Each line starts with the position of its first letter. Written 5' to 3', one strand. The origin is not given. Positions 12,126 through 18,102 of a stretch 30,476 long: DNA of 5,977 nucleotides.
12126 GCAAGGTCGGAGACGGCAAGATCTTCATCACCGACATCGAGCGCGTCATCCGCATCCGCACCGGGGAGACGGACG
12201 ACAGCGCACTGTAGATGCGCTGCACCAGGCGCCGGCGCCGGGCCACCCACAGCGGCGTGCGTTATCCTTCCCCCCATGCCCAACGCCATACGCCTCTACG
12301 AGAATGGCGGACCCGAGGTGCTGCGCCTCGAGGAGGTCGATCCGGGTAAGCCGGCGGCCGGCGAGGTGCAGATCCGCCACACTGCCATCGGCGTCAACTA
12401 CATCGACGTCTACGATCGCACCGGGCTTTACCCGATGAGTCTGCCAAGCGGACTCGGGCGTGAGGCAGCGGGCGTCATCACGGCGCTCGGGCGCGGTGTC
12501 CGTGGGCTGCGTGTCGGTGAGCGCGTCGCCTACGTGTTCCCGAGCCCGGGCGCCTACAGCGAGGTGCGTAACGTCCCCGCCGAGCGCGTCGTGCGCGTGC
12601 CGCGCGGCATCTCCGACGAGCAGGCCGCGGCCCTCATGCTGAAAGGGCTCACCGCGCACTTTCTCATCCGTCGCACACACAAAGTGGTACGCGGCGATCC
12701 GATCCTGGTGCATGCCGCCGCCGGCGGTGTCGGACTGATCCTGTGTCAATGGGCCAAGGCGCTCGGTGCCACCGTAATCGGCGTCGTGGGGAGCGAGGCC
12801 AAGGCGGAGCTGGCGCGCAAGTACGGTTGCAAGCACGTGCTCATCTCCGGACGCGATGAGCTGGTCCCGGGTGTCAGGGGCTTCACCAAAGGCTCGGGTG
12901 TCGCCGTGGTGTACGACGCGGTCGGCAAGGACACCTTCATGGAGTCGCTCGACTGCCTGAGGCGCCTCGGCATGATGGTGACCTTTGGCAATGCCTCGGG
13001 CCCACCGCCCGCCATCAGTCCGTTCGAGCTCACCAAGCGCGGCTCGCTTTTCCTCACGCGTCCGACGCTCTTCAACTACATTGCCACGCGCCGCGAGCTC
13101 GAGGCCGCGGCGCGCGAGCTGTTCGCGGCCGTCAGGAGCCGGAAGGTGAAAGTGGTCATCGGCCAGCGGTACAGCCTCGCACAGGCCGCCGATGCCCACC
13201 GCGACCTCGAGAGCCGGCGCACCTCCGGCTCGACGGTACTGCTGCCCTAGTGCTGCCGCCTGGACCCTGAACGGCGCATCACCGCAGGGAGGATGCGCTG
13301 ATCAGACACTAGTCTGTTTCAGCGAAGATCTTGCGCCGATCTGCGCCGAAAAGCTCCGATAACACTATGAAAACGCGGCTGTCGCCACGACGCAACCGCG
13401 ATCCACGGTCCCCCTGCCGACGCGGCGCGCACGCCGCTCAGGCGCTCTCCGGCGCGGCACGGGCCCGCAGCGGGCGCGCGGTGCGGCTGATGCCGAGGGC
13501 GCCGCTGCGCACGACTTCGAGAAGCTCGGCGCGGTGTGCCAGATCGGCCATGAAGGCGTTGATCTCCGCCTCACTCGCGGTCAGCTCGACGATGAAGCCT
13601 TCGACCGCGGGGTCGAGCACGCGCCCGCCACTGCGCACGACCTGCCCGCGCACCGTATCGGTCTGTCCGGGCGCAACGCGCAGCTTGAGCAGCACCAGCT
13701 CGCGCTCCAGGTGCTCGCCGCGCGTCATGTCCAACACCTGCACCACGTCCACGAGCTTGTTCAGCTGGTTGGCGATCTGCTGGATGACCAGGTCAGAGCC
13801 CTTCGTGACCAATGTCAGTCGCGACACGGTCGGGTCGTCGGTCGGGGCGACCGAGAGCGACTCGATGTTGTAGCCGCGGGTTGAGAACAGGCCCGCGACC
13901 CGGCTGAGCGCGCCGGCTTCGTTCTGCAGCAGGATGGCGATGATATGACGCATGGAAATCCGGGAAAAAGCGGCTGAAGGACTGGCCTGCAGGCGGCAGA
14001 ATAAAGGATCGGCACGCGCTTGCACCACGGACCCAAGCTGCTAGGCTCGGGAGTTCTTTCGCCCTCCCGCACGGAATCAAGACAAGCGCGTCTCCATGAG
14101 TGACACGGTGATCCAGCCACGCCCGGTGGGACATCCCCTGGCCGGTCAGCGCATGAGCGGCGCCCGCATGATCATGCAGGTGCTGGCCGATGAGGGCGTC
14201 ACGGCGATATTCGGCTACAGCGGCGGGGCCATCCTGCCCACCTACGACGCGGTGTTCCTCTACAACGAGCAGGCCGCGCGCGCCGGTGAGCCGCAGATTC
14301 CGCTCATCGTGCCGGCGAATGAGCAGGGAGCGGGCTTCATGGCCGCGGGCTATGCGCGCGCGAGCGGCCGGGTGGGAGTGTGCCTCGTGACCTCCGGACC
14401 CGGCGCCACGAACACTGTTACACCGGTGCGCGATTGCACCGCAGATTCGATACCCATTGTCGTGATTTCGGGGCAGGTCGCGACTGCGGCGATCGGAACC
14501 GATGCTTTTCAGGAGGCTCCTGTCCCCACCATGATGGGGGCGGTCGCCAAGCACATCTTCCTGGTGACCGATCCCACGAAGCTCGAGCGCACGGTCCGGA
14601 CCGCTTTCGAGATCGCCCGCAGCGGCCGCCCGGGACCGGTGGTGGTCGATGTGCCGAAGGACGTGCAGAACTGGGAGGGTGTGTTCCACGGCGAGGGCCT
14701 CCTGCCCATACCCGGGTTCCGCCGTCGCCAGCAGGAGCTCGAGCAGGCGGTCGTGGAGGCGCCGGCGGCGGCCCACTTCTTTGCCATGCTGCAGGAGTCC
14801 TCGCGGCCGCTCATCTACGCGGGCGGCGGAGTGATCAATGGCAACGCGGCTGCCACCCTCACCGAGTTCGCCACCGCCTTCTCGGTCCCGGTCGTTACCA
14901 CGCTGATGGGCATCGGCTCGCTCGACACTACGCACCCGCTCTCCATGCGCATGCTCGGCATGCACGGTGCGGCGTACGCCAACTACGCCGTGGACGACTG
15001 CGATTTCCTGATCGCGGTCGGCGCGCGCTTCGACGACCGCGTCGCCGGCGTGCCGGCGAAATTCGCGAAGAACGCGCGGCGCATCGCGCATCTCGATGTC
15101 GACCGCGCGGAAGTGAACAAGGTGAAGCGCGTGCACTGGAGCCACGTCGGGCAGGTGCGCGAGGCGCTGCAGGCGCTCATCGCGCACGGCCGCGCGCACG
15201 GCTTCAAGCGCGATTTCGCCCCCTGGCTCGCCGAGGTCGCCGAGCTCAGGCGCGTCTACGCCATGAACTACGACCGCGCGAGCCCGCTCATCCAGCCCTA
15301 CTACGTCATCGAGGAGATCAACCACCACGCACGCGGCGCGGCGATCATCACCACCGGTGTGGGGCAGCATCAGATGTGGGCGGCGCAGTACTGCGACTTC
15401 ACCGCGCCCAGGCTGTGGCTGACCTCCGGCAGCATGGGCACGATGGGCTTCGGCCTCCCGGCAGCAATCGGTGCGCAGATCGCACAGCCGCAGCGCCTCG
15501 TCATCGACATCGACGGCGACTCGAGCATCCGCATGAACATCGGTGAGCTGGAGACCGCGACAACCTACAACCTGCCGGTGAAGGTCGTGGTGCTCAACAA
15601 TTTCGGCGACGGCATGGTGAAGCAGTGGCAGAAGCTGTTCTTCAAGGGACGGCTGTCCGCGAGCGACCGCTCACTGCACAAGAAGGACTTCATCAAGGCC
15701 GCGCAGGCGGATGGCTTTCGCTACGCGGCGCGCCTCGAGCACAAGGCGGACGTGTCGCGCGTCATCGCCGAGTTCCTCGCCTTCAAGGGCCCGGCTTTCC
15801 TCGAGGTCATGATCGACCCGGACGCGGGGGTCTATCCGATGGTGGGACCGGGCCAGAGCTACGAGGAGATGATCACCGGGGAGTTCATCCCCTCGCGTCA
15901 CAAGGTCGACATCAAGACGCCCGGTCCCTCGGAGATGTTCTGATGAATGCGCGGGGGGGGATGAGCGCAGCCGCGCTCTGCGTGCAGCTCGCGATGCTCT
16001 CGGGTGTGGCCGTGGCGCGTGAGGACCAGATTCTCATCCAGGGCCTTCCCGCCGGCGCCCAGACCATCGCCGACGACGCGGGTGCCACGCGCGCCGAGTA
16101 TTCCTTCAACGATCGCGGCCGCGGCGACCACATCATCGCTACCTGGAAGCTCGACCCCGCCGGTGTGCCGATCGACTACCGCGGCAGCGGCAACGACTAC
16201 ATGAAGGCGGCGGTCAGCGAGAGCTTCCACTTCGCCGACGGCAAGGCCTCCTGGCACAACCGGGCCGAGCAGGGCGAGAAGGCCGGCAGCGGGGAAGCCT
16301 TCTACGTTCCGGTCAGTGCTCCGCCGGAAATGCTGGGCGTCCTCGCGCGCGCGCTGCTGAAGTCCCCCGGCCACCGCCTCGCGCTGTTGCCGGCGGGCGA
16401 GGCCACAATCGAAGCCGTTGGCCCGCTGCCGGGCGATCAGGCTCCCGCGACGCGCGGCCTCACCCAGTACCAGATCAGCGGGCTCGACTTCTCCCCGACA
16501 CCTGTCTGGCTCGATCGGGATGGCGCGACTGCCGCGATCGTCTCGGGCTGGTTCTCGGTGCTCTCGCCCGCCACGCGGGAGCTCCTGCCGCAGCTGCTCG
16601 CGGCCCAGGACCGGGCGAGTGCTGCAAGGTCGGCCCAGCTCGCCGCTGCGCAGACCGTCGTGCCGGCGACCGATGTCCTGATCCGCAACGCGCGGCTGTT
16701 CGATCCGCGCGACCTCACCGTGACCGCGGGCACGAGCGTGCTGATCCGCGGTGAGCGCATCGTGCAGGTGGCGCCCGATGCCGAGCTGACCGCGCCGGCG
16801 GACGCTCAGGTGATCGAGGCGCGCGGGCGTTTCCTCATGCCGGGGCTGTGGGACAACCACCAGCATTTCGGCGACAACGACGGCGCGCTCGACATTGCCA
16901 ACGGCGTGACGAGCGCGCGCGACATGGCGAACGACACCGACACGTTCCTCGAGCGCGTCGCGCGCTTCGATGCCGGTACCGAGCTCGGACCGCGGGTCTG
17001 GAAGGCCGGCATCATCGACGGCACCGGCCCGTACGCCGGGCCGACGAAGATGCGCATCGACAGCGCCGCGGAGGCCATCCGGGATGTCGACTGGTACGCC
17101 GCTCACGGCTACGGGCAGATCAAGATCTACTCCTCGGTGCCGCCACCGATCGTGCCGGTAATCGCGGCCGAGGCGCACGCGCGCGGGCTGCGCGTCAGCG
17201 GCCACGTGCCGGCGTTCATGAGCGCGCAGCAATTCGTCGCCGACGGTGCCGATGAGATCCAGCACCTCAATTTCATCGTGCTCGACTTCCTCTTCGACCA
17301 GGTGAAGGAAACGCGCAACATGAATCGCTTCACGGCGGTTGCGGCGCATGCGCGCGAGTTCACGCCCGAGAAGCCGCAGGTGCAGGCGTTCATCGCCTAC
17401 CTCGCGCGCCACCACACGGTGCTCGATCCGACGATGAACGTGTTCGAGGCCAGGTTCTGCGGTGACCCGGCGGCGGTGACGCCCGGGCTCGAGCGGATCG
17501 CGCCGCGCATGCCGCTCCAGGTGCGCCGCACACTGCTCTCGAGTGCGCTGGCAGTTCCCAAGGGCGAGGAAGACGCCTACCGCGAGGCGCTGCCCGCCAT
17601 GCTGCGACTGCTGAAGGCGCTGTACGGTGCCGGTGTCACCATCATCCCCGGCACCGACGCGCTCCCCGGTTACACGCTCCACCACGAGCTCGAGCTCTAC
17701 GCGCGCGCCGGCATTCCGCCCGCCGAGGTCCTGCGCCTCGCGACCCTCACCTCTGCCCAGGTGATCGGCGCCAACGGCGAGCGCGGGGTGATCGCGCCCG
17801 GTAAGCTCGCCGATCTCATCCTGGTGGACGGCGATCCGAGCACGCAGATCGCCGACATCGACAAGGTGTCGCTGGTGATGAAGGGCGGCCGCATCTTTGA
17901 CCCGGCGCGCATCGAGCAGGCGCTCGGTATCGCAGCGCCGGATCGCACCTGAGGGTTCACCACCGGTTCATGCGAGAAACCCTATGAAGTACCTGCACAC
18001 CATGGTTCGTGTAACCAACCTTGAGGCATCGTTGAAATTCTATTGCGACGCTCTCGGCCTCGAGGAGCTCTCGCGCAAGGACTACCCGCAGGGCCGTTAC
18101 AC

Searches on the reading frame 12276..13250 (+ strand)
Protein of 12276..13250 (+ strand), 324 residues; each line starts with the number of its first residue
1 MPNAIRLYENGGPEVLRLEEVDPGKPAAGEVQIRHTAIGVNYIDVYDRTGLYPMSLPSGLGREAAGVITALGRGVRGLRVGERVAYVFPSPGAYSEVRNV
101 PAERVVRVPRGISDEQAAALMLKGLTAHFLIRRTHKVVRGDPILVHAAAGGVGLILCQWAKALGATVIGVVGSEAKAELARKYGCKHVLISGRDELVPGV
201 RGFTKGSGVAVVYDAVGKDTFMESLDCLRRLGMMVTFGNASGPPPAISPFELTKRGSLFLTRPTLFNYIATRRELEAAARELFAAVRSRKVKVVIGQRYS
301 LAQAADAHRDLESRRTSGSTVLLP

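Call 24: search_protein_families(library=pfam, proteins=[window:12276-13250:+], max_evalue=0.0001)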
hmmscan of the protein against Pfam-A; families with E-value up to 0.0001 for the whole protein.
window:12276-13250:+ (324 aa): 3 families
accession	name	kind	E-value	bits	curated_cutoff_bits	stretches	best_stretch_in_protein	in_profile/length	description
PF00107.32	ADH_zinc_N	-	3.7e-25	88.8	31.8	1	151-256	1-106/129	Zinc-binding dehydrogenase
PF13602.12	ADH_zinc_N_2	-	9e-18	65.9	27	1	184-322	2-134/134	Zinc-binding dehydrogenase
PF08240.17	ADH_N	-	4.7e-13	49.7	23.5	1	28-109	2-103/104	Alcohol dehydrogenase GroES-like domain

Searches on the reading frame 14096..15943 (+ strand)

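Call 24: search_protein_families(library=pfam, proteins=[window:14096-15943:+], max_evalue=0.0001)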
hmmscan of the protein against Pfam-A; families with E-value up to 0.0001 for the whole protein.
window:14096-15943:+ (615 aa): 3 families
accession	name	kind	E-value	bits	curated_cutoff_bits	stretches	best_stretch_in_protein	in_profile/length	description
PF02775.26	TPP_enzyme_C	-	1.2e-48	165.2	21.9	1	421-571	1-151/151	Thiamine pyrophosphate enzyme, C-terminal TPP binding domain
PF00205.28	TPP_enzyme_M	-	4.5e-42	143.4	30.4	1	228-361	4-137/137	Thiamine pyrophosphate enzyme, central domain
PF02776.23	TPP_enzyme_N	-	1.7e-32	112.1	26.8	1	20-140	1-112/119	Thiamine pyrophosphate enzyme, N-terminal TPP binding domain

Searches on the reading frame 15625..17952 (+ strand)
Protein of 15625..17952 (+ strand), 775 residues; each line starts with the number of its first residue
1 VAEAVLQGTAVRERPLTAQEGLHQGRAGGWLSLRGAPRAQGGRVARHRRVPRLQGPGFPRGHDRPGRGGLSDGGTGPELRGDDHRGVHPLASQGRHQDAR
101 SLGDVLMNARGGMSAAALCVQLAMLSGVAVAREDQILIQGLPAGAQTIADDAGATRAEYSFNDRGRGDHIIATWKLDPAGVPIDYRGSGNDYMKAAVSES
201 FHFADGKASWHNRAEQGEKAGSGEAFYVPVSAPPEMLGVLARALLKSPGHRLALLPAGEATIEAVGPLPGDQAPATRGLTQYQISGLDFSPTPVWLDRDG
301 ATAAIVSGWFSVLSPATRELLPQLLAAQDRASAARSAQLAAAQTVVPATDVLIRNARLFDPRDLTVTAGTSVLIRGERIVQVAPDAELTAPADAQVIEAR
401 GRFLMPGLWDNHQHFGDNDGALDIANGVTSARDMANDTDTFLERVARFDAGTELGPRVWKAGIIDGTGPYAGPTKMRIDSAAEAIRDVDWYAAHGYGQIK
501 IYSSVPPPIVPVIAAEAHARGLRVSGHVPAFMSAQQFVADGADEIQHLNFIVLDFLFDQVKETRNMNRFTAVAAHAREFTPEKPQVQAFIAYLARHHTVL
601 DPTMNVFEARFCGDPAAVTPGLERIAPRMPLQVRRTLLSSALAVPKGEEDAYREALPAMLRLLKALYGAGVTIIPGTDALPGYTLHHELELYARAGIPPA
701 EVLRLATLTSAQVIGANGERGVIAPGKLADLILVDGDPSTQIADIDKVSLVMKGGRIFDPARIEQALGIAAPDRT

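Call 24: search_protein_families(library=pfam, proteins=[window:15625-17952:+], max_evalue=0.0001)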
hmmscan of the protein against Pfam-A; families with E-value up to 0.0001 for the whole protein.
window:15625-17952:+ (775 aa): 2 families
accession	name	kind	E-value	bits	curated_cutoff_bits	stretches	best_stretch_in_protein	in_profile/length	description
PF01979.26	Amidohydro_1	-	7.5e-15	55.4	25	1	424-757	46-344/345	Amidohydrolase family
PF07969.17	Amidohydro_3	-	3.3e-12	47.1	29.7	1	695-757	405-470/472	Amidohydrolase family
